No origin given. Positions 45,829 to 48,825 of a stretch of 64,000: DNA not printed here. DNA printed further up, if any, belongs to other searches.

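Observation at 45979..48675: Substrate-binding lipoprotein gene carries two near-identical 1248-bp modules joined in frame by a unique 42-bp linker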

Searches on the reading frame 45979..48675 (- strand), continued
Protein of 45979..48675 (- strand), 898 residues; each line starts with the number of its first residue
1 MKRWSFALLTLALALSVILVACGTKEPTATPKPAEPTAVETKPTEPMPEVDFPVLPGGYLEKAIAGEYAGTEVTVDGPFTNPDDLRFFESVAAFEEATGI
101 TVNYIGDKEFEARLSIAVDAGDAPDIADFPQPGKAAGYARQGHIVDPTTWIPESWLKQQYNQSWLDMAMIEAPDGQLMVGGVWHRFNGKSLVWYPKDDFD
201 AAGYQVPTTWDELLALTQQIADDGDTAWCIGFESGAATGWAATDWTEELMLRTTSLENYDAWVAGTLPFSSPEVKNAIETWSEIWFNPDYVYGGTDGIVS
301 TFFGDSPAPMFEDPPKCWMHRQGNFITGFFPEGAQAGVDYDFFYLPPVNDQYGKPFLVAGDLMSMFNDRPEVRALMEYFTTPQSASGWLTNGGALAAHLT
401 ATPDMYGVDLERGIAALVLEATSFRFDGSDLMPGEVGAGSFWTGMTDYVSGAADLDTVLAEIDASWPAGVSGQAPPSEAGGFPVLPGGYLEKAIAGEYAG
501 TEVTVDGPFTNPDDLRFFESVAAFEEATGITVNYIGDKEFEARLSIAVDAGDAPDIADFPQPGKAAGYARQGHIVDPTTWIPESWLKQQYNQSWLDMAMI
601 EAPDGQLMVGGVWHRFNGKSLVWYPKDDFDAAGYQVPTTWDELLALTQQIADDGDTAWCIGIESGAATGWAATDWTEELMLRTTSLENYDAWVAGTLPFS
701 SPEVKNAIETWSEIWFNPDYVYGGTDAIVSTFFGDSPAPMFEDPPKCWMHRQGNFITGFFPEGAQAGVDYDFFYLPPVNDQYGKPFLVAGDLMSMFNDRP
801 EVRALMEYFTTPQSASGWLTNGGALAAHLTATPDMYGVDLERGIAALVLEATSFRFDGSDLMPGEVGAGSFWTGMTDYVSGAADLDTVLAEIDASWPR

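Call 33: predict_structure(alignment_id=A1)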
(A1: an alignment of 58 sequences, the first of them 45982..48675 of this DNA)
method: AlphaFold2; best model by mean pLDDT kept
length: 898 residues; sequences in the alignment: 58
mean_pLDDT: 89.8   pTM: 0.52
mean pLDDT of the five models: 89.8, 89.6, 88.7, 86.2, 83.7
residues with pLDDT >= 90: 629; 70-90: 210; 50-70: 29; < 50: 30
segments of 3 or more residues with pLDDT < 50: 22-43, 475-481
pLDDT, mean of each block of 10 residues (from residue 1): 77 72 43 44 66 91 96 94 90 96 89 79 93 86 93 92 89 85 95 97 96 98 97 70 95 94 93 98 96 92 92 96 90 93 95 93 97 98 93 92 92 93 90 83 92 95 81 41 79 90 94 86 86 90 88 95 90 96 92 93 94 96 97 97 98 97 75 95 96 95 98 97 94 91 96 90 91 96 94 97 98 89 90 82 92 92 88 93 96 91
secondary structure, 60 per line:
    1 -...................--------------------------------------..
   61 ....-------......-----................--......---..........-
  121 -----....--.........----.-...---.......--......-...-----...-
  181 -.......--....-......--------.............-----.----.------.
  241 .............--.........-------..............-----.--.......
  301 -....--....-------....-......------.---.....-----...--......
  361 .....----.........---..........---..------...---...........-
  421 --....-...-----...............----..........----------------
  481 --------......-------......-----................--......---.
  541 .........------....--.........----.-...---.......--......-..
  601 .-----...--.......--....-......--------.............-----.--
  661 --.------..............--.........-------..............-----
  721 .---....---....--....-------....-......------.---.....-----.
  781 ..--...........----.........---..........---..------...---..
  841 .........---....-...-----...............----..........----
elements in order (helices of 4 or more, strands of 3 or more residues): H2-20 H59-64 E72-77 H83-98 E101-106 H110-119 E126-129 H132-140 H153-159 H162-167 E169-171 E177-179 E182-188 E191-194 H196-201 H210-222 H240-253 H256-264 H272-285 H294-300 H308-311 E319-322 H324-329 E340-344 E355-365 H370-378 H382-391 H409-419 E423-426 H436-450 H455-464 H489-494 E502-507 H513-528 E531-536 H540-549 E556-559 H562-570 H583-589 H592-597 E599-601 E607-609 E612-618 E621-624 H626-631 H640-652 H670-683 H686-694 H702-715 H725-728 H738-741 E749-752 H754-759 E770-774 E785-795 H800-808 H812-821 H839-849 E853-856 H866-880 H885-894
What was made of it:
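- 48523..48609 (-): Pro/Thr/Glu/Ala-rich N-terminal tether (residues 23-51), unique sequence. AF2 pLDDT is below 50 for residues 22-43 (call 33).
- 47275..48522 (-): Module 1 (residues 52-467), a complete SBP_bac_1 sugar-binding module. It corresponds to DNA repeat copy 47276-48523. AF2 pLDDT is about 90 or higher (call 33).
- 47233..47274 (-): Unique 14-aa linker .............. (residues 468-481). It starts with the family-conserved motif xGVxGQ. AF2 pLDDT is below 50 for residues 475-481 (call 33).
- On Family-1 extracellular solute-binding proteins (Pfam PF01547 SBP_bac_1; CUT1-type sugar receptors): AF2 mean pLDDT is 89.8 (call 33).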

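Call 42: fold_search(model_id=the predicted structure, library=pdb)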
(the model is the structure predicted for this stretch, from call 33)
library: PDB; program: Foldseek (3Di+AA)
matches with E <= 10: 1277; with E <= 0.001: 893
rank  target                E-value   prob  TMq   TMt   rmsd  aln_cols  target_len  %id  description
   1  3ooa_A                1.0e-16  1.00  0.38  0.81   3.6       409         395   16  Crystal structures and biochemical characterization of the bacterial solute receptor AcbH reveal an unprecedented excl (released 2010-12-29)
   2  3oo8                  1.3e-16  1.00  0.38  0.81   3.5       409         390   16  Crystal structures and biochemical characterization of the bacterial solute receptor AcbH reveal an unprecedented exclus (released 2010-12-29)
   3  3oo9_A                1.3e-16  1.00  0.38  0.80   3.7       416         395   16  Crystal structures and biochemical characterization of the bacterial solute receptor AcbH reveal an unprecedented excl (released 2010-12-29)
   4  3oo7                  3.7e-16  1.00  0.38  0.82   3.4       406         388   16  Crystal structures and biochemical characterization of the bacterial solute receptor AcbH reveal an unprecedented exclus (released 2010-12-29)
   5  3oo6_A                3.7e-16  1.00  0.35  0.73   4.8       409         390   16  Crystal structures and biochemical characterization of the bacterial solute receptor AcbH reveal an unprecedented excl (released 2010-12-29)
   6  7eho_A                5.5e-16  1.00  0.37  0.75   4.2       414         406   16  Chitin oligosaccharide binding protein (released 2021-07-07)
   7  7ehu_A                5.5e-16  1.00  0.37  0.75   4.4       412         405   16  Chitin oligosaccharide binding protein (released 2021-07-07)
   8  7eho_B                5.8e-16  1.00  0.38  0.79   3.7       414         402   16  Chitin oligosaccharide binding protein (released 2021-07-07)
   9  7ehq_A                7.8e-16  1.00  0.36  0.72   4.7       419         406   16  Chitin oligosaccharide binding protein (released 2021-07-07)
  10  5xpj_B                1.2e-15  1.00  0.36  0.77   3.9       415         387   16  Crystal Structure of Periplasmic glucose binding protein ppGBP deletion mutant- Del-ppGBP (released 2018-10-10)
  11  5xpj_A                1.7e-15  1.00  0.36  0.78   3.8       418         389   16  Crystal Structure of Periplasmic glucose binding protein ppGBP deletion mutant- Del-ppGBP (released 2018-10-10)
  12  2b3b_B                2.5e-15  1.00  0.35  0.75   4.3       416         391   14  Thermus thermophilus Glucose/Galactose Binding Protein With Bound Glucose (released 2006-07-18)
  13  2b3b_A                3.9e-15  1.00  0.35  0.73   4.5       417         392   13  Thermus thermophilus Glucose/Galactose Binding Protein With Bound Glucose (released 2006-07-18)
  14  8xbc_A                6.4e-15  1.00  0.35  0.71   4.9       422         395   18  The substrate binding protein of an ABC transporter in complex with beta-1,3-xylotriose (released 2024-12-11)
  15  2heu_B                8.7e-15  1.00  0.36  0.76   4.5       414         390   18  Atomic resolution structure of apo-form of RafE from Streptococcus pneumoniae (released 2007-06-05)
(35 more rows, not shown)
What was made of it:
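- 47275..48522 (-): Foldseek TM 0.8 to AcbH and glucose-binding proteins (call 42).
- On Family-1 extracellular solute-binding proteins (Pfam PF01547 SBP_bac_1; CUT1-type sugar receptors): Foldseek against PDB gives TM 0.7-0.8 to sugar SBPs such as AcbH, ppGBP, TtGBP and RafE (call 42).
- Each folds confidently as a sugar SBP, with a disordered linker and pTM 0.52 (calls 33, 42).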

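Call 52: find_encoding_contigs(protein=P0059, flank=4000, max_places=1)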
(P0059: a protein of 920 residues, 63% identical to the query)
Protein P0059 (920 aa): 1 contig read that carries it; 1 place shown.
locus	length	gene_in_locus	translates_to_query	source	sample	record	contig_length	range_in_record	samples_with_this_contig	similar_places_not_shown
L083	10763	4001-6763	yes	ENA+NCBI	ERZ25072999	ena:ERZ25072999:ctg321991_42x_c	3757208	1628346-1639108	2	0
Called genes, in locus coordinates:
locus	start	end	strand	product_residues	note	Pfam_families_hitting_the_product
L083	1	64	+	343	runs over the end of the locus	PF08240:ADH_N, PF00107:ADH_zinc_N, PF13602:ADH_zinc_N_2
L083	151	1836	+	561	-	PF01555:N6_N4_Mtase, PF18780:HNH_repeat (weak)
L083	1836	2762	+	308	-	-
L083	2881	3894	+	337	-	PF00356:LacI, PF00532:Peripla_BP_1, PF13407:Peripla_BP_4 (faint), PF13377:Peripla_BP_3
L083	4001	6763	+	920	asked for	-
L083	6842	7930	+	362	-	PF00528:BPD_transp_1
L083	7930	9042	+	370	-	PF00528:BPD_transp_1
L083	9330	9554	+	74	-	-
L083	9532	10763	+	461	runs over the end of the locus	PF00232:Glyco_hydro_1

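Call 53: find_encoding_contigs(protein=P0008, flank=4000, max_places=1)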
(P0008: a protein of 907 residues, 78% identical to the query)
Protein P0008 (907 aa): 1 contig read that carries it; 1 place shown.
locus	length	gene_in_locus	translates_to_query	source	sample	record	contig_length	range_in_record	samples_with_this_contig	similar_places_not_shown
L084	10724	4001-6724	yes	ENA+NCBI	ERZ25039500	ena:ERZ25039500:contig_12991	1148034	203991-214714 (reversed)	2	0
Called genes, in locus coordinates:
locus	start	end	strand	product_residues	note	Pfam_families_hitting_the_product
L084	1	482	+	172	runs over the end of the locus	PF02417:Chromate_transp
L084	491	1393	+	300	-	PF00582:Usp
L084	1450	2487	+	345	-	PF00356:LacI, PF00532:Peripla_BP_1, PF13407:Peripla_BP_4, PF13377:Peripla_BP_3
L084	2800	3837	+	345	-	PF00356:LacI, PF00532:Peripla_BP_1, PF13407:Peripla_BP_4, PF13377:Peripla_BP_3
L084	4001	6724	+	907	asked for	-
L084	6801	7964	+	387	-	PF00528:BPD_transp_1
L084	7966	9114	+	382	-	PF00528:BPD_transp_1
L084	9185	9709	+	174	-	-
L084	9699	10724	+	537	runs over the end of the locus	PF00128:Alpha-amylase, PF16657:Malt_amylase_C, PF23915:SusG_C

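Call 54: find_encoding_contigs(protein=P0004, flank=4000, max_places=1)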
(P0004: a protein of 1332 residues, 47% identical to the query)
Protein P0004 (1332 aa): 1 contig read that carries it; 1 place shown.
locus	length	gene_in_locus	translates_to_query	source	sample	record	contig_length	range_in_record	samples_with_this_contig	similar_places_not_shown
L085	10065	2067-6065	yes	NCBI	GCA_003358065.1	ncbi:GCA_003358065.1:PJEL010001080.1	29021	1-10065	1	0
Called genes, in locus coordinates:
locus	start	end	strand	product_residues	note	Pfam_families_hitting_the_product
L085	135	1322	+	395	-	PF01047:MarR (faint), PF12802:MarR_2 (weak), PF13412:HTH_24 (weak), PF00480:ROK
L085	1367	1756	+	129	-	PF00480:ROK, PF05378:Hydant_A_N (weak), PF01869:BcrAD_BadFG (weak)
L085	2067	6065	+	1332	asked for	PF01547:SBP_bac_1, PF13416:SBP_bac_8, PF01547:SBP_bac_1, PF13416:SBP_bac_8, PF01547:SBP_bac_1, PF13416:SBP_bac_8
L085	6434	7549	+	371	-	PF00528:BPD_transp_1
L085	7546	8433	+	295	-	PF00528:BPD_transp_1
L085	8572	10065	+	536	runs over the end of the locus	PF00933:Glyco_hydro_3, PF01915:Glyco_hydro_3_C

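Call 62: search_protein_families(library=pfam, proteins=[L079:11792-13444:+, L079:13456-14547:+], max_evalue=1)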
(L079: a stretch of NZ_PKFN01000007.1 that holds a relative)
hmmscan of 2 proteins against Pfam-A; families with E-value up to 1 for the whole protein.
L079:11792-13444:+ (550 aa): 6 families
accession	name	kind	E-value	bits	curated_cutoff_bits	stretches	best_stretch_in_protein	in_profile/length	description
PF00128.31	Alpha-amylase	-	6.1e-122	408.5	22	1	25-474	1-446/446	Alpha amylase, catalytic domain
PF11941.14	DUF3459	-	3e-06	28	22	1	457-544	1-89/90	Domain of unknown function (DUF3459)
PF16657.11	Malt_amylase_C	-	0.00021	21.7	27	1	482-541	9-72/75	Maltogenic Amylase, C-terminal domain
PF22460.2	Neopullulanase-like_C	-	0.11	13.3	27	1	478-522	3-47/79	Neopullulanase-like, C-terminal domain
PF21653.3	pulA_all-beta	-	0.14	12.1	26.7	1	494-518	28-53/60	Pullulanase, all-beta domain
PF14872.12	GHL5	-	0.16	10.5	23.7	1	181-213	356-388/809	Hypothetical glycoside hydrolase 5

L079:13456-14547:+ (363 aa): 29 families (the best 25 are shown)
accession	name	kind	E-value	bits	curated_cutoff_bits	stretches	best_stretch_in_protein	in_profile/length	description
PF00005.33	ABC_tran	-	2.8e-37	128.8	25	1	20-162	1-136/137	ABC transporter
PF17912.7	OB_MalK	-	5.2e-09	37.3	27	1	237-289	1-53/53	MalK OB fold domain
PF03193.22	RsgA_GTPase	-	0.00011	22.5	30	1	18-57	95-133/174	RsgA GTPase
PF08402.16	TOBE_2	-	0.00021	21.8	21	1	282-354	1-76/76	TOBE domain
PF24389.1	ORC-CDC6-like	-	0.00045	19.5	27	1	30-50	32-52/571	ORC-CDC6-like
PF13304.12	AAA_21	-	0.0017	18.9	27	1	32-53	1-22/304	AAA domain, putative AbiEii toxin, Type IV TA system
PF02463.25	SMC_N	-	0.0017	18.3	40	1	31-199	25-202/220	RecF/RecN/SMC N terminal domain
PF13476.12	AAA_23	-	0.0025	18.9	27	1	22-50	14-39/201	AAA domain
PF13401.12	AAA_22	-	0.0025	18.6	27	1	30-75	5-33/130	AAA domain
PF13175.12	AAA_15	-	0.0061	16.7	32.1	1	20-51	14-44/374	AAA ATPase domain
PF03215.21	Rad17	-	0.0069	16.8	23.8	1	21-51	36-66/186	Rad17 P-loop domain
PF13521.12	AAA_28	-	0.0085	16.8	27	1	33-52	2-21/164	AAA domain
PF13555.12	AAA_29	-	0.0088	16.2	27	1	25-47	17-39/61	P-loop containing region of AAA domain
PF00004.35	AAA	-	0.0091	16.9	21.2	1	33-99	1-38/131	ATPase family associated with various cellular activities (AAA)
PF20703.3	nSTAND1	-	0.01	15.9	27.1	1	26-84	29-87/379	Novel STAND NTPase 1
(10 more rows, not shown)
